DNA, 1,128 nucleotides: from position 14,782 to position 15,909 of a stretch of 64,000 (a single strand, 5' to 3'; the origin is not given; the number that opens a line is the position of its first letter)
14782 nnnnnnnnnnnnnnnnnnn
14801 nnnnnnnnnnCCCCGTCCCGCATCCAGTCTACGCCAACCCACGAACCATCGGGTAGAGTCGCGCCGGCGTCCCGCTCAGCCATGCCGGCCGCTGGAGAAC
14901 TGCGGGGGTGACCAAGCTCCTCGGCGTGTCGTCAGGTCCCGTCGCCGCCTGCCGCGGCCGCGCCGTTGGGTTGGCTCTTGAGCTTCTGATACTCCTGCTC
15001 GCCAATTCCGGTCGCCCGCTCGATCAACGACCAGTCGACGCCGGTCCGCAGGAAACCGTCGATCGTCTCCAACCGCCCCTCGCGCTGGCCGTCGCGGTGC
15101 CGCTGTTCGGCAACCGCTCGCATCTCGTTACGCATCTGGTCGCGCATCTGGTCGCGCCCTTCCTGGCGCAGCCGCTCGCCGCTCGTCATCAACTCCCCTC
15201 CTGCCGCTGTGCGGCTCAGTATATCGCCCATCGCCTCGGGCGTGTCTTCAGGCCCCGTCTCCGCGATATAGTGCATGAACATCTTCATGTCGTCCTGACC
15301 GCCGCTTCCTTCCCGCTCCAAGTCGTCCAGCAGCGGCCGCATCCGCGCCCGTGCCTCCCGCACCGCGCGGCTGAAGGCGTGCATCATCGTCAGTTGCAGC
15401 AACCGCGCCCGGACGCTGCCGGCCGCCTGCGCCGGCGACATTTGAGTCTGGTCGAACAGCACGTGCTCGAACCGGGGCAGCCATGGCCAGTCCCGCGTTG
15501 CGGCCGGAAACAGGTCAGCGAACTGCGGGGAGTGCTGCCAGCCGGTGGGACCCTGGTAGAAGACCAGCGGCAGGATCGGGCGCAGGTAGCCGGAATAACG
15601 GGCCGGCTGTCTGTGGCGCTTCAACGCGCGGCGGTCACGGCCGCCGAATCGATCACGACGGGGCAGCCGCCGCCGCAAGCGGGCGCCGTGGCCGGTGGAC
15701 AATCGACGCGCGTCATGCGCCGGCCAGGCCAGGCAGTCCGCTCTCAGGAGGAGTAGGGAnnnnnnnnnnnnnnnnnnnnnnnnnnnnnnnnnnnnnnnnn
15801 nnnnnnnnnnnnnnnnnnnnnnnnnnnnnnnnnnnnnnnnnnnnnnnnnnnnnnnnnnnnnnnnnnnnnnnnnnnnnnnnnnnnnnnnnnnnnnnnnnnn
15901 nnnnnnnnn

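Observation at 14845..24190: About 95% identical direct repeats derived from a truncated Rpn-family nuclease gene bracket a 7.5 kb peptide-ABC/glycoside-hydrolase cassette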

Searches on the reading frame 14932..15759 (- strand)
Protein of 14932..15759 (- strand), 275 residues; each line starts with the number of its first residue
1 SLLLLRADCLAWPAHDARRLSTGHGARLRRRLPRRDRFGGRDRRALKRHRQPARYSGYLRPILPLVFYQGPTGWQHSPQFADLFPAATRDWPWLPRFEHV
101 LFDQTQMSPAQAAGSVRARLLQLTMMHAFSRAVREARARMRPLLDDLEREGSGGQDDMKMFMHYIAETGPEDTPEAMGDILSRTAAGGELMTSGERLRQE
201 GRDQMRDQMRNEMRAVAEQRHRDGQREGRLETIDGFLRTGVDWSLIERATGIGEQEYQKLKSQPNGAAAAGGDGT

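Call 7: search_protein_families(library=pfam, max_evalue=0.01, proteins=[window:14932-15759:-])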
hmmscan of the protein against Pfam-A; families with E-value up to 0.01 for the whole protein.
window:14932-15759:- (275 aa): 1 family
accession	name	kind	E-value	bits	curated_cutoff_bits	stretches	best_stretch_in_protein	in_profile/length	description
PF04754.18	Transposase_31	-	3.6e-08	33.7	21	1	45-149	96-197/203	Putative transposase, YhgA-like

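Call 47: search_protein_families(library=ncbifam, max_evalue=0.01, proteins=[window:14932-15759:-])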
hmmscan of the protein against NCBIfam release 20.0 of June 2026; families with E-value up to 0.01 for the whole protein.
window:14932-15759:- (275 aa): 0 families

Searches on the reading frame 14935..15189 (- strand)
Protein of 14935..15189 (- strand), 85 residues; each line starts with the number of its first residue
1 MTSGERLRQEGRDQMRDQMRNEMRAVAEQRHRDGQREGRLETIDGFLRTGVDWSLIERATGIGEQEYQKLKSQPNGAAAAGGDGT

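Call 46: search_protein_families(library=pfam, max_evalue=5, proteins=[window:14935-15189:-])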
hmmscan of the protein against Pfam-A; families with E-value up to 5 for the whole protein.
seq(85 aa): 0 families

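Call 68: predict_structure(alignment_id=A6)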
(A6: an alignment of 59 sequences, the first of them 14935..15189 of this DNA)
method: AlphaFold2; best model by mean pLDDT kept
length: 85 residues; sequences in the alignment: 59
mean_pLDDT: 74.6   pTM: 0.44
mean pLDDT of the five models: 74.6, 73.9, 73.8, 73.4, 66.3
residues with pLDDT >= 90: 13; 70-90: 48; 50-70: 14; < 50: 10
segments of 3 or more residues with pLDDT < 50: 76-85
pLDDT, mean of each block of 10 residues (from residue 1): 64 78 76 75 89 90 85 56 38
secondary structure, 60 per line:
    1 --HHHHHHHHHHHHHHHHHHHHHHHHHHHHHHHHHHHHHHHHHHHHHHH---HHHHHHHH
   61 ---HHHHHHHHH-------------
elements in order: H3-49 H53-60 H64-72

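Call 70: fold_search(model_id=the predicted structure, library=pdb)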
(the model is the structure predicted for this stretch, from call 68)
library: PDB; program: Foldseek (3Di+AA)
matches with E <= 10: 25; with E <= 0.001: 0
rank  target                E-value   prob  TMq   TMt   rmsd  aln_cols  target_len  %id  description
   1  7th0                  7.2e-01  0.69  0.37  0.64  14.3        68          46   28  Escherichia coli RpnA-S (released 2023-03-29)
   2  2r0q_D                1.8e+00  0.51  0.34  0.16   2.8        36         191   19  Crystal structure of a serine recombinase- DNA regulatory complex (released 2008-04-01)
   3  5uh7_B                3.2e+00  0.09  0.34  0.26   7.1        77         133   23  Crystal structure of beta'MtbSI of Mycobacterium tuberculosis RNA polymerase (released 2017-04-12)
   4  5uh7_A                3.7e+00  0.08  0.34  0.26   6.2        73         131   25  Crystal structure of beta'MtbSI of Mycobacterium tuberculosis RNA polymerase (released 2017-04-12)
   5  9l5s_V                4.2e+00  0.06  0.18  0.19   7.0        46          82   24  Cryo-EM structure of the thermophile spliceosome (state B*Q1) (released 2025-03-12)
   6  8yor_E                4.5e+00  0.14  0.30  0.54   3.8        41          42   22  Complex of HARSWHEP and a-HARSWHEP Fab (released 2025-02-12)
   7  6kop_D                4.9e+00  0.09  0.37  0.04   6.0        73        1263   23  Mycobacterium tuberculosis initial transcription complex comprising sigma H and 5'-OH RNA of 9 nt (released 2020-03-11)
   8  1pdn_C                5.6e+00  0.23  0.35  0.25   2.5        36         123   14  CRYSTAL STRUCTURE OF A PAIRED DOMAIN-DNA COMPLEX AT 2.5 ANGSTROMS RESOLUTION REVEALS STRUCTURAL BASIS FOR PAX DEVELOPM (released 1995-07-31)
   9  3kor_B                5.6e+00  0.21  0.39  0.33   3.0        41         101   15  Crystal structure of a putative Trp repressor from Staphylococcus aureus (released 2010-11-17)
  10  8io2_I                6.4e+00  0.13  0.31  0.15   1.7        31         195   29  The Rubisco assembly intermidate of Arabidopsis thaliana Rubisco accumulation factor 1 (AtRaf1) and Rubisco large subu (released 2023-11-01)
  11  2r0q_C                6.4e+00  0.08  0.34  0.16  10.7        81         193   16  Crystal structure of a serine recombinase- DNA regulatory complex (released 2008-04-01)
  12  3frw_F                6.9e+00  0.21  0.37  0.34   2.8        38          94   10  Crystal structure of putative TrpR protein from Ruminococcus obeum (released 2009-01-20)
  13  5xt2_E                7.4e+00  0.15  0.34  0.16   2.2        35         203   20  Crystal structures of full-length FixJ from B. japonicum crystallized in space group P212121 (released 2018-05-23)
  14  6elb_A                8.0e+00  0.08  0.33  0.28   4.4        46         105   15  Tryptophan Repressor TrpR from E.coli variant M42F T44L T81M N87G S88Y with Indole-3-acetic acid as ligand (released 2019-02-06)
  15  6fal_B                8.0e+00  0.06  0.29  0.26   4.5        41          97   15  Tryptophan Repressor TrpR from E.coli with 3-Indolepropionic acid as ligand (released 2019-01-30)
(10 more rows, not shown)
